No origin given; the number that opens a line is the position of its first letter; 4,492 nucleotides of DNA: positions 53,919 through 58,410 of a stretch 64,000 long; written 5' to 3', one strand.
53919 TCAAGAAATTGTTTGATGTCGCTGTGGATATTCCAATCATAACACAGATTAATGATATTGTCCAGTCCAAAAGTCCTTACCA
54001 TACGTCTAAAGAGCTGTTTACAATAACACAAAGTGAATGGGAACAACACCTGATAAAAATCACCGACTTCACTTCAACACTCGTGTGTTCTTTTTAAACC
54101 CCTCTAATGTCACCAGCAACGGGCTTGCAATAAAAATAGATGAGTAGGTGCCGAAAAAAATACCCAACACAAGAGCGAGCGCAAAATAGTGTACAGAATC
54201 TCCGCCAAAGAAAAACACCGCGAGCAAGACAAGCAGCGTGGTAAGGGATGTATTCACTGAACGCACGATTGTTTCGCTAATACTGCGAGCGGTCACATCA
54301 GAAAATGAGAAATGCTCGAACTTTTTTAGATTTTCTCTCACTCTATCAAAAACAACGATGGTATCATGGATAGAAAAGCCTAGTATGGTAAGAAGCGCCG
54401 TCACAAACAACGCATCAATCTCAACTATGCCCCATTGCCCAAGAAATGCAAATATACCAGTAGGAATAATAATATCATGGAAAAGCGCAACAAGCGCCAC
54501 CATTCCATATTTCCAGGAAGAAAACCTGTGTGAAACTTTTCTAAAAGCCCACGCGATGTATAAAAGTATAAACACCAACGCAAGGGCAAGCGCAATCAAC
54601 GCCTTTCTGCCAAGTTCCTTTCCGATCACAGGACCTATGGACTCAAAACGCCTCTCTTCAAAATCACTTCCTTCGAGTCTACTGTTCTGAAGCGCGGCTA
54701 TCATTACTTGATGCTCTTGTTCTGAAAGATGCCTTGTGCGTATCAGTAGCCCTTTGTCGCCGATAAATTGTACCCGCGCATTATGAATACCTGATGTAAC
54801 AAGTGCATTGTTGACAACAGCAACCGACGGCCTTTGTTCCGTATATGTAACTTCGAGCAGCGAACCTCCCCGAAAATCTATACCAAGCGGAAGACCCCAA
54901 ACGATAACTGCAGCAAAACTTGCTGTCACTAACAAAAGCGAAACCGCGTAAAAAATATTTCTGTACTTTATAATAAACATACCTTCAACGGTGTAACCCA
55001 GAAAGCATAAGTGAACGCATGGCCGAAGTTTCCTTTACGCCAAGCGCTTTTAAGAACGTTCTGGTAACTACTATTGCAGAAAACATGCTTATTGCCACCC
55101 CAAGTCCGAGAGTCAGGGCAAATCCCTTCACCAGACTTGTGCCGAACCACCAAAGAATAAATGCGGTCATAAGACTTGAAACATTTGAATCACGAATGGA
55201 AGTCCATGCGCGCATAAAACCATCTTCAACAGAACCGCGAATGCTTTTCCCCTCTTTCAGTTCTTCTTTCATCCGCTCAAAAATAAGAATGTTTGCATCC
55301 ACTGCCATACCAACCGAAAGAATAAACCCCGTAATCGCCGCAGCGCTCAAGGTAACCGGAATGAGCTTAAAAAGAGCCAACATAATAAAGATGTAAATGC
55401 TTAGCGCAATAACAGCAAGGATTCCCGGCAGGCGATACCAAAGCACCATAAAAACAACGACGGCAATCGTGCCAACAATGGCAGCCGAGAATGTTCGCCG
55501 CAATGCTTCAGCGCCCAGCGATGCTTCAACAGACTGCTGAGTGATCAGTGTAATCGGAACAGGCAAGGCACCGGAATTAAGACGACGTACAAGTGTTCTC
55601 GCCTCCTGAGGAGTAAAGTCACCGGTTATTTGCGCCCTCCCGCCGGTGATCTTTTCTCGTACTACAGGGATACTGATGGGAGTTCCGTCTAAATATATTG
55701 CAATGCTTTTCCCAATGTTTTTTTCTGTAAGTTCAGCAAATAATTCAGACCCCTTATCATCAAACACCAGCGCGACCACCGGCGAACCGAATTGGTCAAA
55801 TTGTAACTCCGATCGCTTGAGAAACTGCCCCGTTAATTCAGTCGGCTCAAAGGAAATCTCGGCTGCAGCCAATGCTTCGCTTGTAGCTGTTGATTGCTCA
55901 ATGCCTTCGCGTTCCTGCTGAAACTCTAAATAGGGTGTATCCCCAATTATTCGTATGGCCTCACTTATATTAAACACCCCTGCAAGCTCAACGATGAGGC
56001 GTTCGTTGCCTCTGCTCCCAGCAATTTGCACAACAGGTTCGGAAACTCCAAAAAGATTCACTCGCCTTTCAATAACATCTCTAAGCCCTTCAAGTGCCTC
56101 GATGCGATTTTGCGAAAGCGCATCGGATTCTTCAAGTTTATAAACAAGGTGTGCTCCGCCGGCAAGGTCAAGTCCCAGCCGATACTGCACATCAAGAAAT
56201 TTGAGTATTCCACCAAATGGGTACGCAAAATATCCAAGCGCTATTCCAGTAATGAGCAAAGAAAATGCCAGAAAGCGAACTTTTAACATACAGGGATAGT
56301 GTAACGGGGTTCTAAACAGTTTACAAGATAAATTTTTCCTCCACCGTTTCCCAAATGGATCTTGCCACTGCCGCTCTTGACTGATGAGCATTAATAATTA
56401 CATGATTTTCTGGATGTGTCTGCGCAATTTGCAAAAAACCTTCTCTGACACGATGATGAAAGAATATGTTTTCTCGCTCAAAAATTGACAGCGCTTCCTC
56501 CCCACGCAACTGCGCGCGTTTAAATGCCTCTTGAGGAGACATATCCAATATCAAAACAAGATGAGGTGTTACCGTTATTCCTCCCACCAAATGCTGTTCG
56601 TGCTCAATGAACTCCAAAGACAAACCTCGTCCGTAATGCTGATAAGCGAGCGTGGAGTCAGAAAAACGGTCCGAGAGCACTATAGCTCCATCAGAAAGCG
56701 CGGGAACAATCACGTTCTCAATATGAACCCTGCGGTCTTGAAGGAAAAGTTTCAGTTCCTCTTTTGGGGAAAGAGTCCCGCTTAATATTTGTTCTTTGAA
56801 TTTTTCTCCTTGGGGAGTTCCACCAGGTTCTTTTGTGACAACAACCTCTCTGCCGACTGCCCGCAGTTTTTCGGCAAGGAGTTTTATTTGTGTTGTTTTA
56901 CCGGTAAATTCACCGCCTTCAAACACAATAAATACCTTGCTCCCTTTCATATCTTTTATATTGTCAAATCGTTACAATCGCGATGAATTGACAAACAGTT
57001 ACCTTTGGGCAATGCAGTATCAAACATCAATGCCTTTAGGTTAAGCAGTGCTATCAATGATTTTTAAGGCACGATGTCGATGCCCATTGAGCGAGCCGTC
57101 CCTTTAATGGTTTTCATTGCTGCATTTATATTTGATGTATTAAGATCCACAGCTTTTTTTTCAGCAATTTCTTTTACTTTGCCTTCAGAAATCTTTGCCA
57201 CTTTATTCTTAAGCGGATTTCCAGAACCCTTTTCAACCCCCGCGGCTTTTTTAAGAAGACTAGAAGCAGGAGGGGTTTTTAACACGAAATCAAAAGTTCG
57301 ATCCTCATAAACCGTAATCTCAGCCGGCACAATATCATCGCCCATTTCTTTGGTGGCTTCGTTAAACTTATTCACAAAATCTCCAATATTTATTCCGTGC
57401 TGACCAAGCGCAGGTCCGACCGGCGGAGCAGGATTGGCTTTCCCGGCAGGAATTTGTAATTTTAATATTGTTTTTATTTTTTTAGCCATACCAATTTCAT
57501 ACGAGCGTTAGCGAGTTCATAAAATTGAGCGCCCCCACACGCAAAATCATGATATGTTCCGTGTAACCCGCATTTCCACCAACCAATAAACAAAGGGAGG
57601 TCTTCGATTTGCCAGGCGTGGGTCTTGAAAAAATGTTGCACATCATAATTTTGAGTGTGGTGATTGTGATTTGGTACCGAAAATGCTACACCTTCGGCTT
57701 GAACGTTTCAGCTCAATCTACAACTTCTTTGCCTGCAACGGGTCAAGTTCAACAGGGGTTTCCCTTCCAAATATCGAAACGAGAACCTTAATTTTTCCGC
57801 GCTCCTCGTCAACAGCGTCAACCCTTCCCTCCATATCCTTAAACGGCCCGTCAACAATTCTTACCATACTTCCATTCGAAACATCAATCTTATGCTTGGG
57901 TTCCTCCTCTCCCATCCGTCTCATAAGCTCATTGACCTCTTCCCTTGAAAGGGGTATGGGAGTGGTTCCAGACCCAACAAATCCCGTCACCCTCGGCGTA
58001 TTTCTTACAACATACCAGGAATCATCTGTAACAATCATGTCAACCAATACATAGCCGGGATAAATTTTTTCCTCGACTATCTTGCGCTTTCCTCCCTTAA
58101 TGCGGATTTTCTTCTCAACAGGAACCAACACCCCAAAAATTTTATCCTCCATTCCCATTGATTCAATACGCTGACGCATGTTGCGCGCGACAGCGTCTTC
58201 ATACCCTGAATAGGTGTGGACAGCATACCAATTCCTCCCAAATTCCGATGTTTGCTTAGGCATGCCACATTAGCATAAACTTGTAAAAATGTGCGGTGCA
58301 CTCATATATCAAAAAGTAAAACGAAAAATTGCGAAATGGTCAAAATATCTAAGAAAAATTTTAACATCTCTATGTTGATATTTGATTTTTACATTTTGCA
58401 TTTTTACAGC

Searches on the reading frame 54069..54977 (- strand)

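Call 40: search_protein_families(library=pfam, proteins=[window:54069-54977:-], max_evalue=0.00001)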
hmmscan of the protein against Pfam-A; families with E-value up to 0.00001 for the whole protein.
window:54069-54977:- (302 aa): 2 families
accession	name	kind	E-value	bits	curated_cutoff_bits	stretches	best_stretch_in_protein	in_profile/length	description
PF02355.23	SecD_SecF_C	-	7.4e-58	195.5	20.5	1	103-291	10-186/189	Protein export membrane protein SecD/SecF, C-terminal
PF07549.19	Sec_GG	-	9.7e-06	25.4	20.3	0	28-46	7-25/28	SecD/SecF GG Motif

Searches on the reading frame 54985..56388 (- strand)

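Call 40: search_protein_families(library=pfam, proteins=[window:54985-56388:-], max_evalue=0.00001)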
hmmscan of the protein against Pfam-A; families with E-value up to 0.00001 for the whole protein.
window:54985-56388:- (467 aa): 4 families
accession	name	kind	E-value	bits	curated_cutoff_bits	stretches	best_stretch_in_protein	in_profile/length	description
PF22599.2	SecDF_P1_head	-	3e-28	98.5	27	1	181-277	16-114/114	SecDF, P1 head subdomain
PF21760.3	SecD_1st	-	3.2e-15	55.8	27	1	102-159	4-58/60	Protein translocase subunit SecDF, P1 domain, N-terminal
PF02355.23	SecD_SecF_C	-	1.6e-13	50.9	20.5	1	281-450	15-187/189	Protein export membrane protein SecD/SecF, C-terminal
PF03176.21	MMPL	-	1.7e-07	30.9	20.5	1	299-449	145-302/333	MMPL family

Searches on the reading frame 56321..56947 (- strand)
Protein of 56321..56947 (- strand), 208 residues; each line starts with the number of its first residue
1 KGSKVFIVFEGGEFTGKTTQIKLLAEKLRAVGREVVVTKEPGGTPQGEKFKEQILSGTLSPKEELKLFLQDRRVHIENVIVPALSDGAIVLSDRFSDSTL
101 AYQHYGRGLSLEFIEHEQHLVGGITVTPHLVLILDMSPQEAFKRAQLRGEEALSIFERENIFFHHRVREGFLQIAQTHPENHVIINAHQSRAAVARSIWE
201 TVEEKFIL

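Call 80: search_protein_families(library=pfam, proteins=[window:56321-56947:-], max_evalue=0.001)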
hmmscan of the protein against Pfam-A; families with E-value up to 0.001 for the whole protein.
window:56321-56947:- (208 aa): 2 families
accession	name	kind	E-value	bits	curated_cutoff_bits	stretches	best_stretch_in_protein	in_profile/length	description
PF02223.23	Thymidylate_kin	-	1.7e-44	152.1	27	1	9-198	1-185/185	Thymidylate kinase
PF13521.12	AAA_28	-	6.6e-05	23.6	27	1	7-150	2-130/164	AAA domain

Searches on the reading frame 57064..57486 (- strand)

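Call 80: search_protein_families(library=pfam, proteins=[window:57064-57486:-], max_evalue=0.001)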
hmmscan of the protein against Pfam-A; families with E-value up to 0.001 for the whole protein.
window:57064-57486:- (140 aa): 2 families
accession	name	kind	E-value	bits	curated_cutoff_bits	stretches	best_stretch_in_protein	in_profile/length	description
PF03946.19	Ribosomal_L11_N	-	3.4e-27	94.4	32.9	1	8-65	1-58/58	Ribosomal protein L11, N-terminal domain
PF00298.24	Ribosomal_L11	-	5.3e-26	91.3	21.4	1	70-138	1-69/69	Ribosomal protein L11, RNA binding domain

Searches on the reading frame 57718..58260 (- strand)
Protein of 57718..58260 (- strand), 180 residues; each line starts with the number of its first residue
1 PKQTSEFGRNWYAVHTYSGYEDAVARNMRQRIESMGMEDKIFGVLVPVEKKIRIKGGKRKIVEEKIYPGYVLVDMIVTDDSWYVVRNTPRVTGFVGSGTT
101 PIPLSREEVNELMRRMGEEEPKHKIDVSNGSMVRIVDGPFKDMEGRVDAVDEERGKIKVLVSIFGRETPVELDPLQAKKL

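Call 80: search_protein_families(library=pfam, proteins=[window:57718-58260:-], max_evalue=0.001)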
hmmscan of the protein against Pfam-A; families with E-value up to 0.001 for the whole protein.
window:57718-58260:- (180 aa): 2 families
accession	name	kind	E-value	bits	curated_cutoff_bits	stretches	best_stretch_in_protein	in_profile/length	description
PF02357.24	NusG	-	1.6e-28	99.5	22.2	1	10-113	2-93/93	Transcription termination factor nusG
PF00467.35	KOW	-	2e-05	24.7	22.3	1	130-159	2-27/32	KOW motif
